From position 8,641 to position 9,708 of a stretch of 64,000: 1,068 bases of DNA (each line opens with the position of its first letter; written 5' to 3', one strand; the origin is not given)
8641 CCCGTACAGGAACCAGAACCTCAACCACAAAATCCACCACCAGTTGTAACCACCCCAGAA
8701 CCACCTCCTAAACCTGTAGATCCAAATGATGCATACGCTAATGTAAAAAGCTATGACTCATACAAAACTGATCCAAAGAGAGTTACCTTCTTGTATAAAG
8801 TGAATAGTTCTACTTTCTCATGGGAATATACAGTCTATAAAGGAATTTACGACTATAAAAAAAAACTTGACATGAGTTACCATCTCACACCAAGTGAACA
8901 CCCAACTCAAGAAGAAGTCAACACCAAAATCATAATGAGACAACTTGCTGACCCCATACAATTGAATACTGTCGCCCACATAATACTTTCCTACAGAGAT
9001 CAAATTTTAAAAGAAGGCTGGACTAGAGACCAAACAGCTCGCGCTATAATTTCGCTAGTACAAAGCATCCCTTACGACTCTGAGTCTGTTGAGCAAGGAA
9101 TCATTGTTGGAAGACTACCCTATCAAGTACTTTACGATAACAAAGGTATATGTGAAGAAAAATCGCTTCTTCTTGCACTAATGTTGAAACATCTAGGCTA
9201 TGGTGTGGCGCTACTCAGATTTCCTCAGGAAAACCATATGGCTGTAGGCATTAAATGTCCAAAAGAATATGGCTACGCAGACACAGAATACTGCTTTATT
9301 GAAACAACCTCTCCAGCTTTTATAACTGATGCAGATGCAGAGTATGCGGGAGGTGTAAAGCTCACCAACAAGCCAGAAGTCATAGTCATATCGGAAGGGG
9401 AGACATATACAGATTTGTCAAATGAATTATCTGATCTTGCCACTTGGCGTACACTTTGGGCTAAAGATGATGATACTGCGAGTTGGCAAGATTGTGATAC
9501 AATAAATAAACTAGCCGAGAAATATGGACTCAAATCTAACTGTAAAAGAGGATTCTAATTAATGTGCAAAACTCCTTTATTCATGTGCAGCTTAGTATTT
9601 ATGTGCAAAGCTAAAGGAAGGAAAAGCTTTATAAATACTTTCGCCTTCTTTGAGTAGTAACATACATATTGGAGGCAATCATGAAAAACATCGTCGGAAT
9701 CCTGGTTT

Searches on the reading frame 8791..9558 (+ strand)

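Call 4: search_protein_families(library=pfam, proteins=[window:8791-9558:+], max_evalue=0.01)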
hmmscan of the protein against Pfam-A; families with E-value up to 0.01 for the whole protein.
window:8791-9558:+ (255 aa): 1 family
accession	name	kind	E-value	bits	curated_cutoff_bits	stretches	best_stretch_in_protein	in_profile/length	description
PF01841.26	Transglut_core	-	0.0038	17.9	23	1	80-137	15-70/108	Transglutaminase-like superfamily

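Call 8: search_protein_families(library=padloc, proteins=[window:8791-9558:+], max_evalue=0.01)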
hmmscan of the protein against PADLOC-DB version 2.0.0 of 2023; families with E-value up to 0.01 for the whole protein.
window:8791-9558:+ (255 aa): 0 families

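Call 9: search_protein_families(library=ncbifam, proteins=[window:8791-9558:+], max_evalue=0.01)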
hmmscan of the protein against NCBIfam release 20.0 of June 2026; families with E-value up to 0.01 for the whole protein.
window:8791-9558:+ (255 aa): 0 families
